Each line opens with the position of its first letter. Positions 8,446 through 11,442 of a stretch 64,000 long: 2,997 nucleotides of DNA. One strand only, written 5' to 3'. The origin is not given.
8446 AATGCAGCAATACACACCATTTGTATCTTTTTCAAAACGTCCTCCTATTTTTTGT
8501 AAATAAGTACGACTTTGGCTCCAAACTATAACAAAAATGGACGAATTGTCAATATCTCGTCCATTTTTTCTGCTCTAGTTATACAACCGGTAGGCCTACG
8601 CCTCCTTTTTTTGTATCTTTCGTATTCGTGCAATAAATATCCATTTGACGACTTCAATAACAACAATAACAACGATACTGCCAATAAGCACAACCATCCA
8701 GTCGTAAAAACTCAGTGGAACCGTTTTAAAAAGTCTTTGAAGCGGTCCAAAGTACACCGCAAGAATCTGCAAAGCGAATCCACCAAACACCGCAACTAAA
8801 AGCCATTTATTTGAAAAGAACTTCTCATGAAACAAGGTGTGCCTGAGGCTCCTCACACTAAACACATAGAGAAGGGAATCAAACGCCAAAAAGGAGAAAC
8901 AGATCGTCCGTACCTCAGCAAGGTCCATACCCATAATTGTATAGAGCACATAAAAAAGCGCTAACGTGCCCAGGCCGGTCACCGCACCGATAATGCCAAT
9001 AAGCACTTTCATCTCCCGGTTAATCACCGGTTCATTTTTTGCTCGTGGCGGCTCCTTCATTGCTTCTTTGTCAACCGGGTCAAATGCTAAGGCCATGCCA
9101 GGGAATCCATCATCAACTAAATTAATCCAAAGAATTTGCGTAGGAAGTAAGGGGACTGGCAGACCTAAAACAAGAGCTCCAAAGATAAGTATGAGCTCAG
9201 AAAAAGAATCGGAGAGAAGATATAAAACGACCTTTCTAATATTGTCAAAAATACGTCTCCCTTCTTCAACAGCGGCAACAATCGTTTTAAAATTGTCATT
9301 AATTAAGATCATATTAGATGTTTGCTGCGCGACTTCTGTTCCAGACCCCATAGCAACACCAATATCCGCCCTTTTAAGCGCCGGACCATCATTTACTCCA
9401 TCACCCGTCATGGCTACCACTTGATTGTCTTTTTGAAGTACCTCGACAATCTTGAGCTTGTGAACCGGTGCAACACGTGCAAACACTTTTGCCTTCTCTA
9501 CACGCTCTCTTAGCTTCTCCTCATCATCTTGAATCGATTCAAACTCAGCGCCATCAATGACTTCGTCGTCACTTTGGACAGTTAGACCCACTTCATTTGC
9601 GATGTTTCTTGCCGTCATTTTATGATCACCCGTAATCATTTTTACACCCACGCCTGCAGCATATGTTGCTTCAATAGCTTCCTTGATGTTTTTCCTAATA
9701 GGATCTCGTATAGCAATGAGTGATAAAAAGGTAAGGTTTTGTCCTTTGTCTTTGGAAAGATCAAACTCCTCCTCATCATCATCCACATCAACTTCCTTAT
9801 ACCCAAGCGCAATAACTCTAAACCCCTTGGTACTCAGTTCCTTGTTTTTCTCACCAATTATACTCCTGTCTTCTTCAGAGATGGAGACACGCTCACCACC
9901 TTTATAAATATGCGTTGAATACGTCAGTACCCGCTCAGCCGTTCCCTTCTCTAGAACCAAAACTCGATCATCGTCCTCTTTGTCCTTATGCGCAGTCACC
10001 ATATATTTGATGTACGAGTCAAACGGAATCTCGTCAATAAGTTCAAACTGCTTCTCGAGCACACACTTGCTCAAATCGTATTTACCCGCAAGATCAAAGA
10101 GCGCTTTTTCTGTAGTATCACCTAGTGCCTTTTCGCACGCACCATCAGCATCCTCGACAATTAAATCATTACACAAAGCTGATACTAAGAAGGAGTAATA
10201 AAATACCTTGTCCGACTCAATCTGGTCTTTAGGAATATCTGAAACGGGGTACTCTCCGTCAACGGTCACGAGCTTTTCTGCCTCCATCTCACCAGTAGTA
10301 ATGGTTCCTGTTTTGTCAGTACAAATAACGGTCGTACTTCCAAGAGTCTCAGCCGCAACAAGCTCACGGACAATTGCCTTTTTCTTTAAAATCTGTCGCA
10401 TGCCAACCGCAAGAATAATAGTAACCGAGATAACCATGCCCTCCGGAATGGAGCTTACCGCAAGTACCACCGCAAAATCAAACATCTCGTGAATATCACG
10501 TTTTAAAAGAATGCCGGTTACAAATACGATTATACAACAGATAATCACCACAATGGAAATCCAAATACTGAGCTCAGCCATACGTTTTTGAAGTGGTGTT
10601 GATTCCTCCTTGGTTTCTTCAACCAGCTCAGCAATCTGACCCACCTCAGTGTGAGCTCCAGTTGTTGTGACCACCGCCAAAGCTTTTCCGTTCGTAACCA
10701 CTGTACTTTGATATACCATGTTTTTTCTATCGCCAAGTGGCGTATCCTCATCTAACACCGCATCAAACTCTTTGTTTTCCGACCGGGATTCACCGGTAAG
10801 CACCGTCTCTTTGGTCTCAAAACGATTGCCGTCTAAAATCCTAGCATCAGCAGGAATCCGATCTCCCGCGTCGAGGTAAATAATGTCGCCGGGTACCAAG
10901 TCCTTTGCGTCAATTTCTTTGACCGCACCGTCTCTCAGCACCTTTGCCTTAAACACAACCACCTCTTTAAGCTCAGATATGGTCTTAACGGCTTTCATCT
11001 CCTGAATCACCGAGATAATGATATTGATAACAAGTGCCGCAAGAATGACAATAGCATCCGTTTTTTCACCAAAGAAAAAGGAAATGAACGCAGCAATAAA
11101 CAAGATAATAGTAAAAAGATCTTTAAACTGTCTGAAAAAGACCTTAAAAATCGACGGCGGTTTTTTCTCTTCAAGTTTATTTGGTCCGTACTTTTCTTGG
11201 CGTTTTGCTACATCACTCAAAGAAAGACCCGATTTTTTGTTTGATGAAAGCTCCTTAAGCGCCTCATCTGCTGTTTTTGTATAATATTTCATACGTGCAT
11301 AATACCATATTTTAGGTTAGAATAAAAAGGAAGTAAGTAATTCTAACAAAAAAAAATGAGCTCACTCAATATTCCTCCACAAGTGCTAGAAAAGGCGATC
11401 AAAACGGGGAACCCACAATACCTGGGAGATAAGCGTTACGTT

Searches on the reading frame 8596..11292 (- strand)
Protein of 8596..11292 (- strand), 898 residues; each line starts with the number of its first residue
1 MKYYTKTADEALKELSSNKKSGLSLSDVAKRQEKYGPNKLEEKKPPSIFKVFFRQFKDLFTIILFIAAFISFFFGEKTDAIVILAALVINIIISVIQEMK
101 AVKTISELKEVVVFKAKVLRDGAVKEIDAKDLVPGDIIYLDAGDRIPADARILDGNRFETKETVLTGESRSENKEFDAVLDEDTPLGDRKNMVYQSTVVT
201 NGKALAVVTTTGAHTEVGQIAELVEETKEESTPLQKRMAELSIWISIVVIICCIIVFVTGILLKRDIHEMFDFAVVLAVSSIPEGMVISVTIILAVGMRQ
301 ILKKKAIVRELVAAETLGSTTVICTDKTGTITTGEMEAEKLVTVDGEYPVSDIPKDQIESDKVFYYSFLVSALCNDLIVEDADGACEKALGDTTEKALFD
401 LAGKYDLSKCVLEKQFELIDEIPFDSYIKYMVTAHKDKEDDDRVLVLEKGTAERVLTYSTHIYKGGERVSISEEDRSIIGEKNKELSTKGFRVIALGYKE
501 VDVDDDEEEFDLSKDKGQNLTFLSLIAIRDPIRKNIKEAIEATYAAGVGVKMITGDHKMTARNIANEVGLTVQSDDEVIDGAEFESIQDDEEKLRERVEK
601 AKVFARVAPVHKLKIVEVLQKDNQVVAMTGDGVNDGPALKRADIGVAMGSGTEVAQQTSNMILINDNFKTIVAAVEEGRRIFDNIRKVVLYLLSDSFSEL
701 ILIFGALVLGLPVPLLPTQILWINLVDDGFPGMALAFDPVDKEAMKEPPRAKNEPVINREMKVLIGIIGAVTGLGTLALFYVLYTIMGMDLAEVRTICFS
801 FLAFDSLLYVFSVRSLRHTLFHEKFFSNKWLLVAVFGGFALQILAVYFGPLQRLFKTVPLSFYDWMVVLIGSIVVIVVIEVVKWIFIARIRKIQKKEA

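Call 59: search_protein_families(library=pfam, proteins=[window:8596-11292:-], max_evalue=0.00001)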
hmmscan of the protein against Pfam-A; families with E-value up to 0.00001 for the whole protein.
window:8596-11292:- (898 aa): 5 families
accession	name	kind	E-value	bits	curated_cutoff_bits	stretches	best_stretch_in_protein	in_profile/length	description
PF00689.26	Cation_ATPase_C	-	2.3e-53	181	27.3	1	712-885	1-175/175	Cation transporting ATPase, C-terminus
PF00122.25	E1-E2_ATPase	-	1.2e-51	175.3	28.1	1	115-304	6-181/181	E1-E2 ATPase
PF00690.31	Cation_ATPase_N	-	4.3e-23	81.2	20.4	1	3-71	1-69/69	Cation transporter/ATPase, N-terminus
PF13246.12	Cation_ATPase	-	2.9e-16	59.7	21.7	1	372-462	1-91/91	Cation transport ATPase (P-type)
PF00702.32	Hydrolase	-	5.9e-12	46.8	26.4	1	504-643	73-191/191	haloacid dehalogenase-like hydrolase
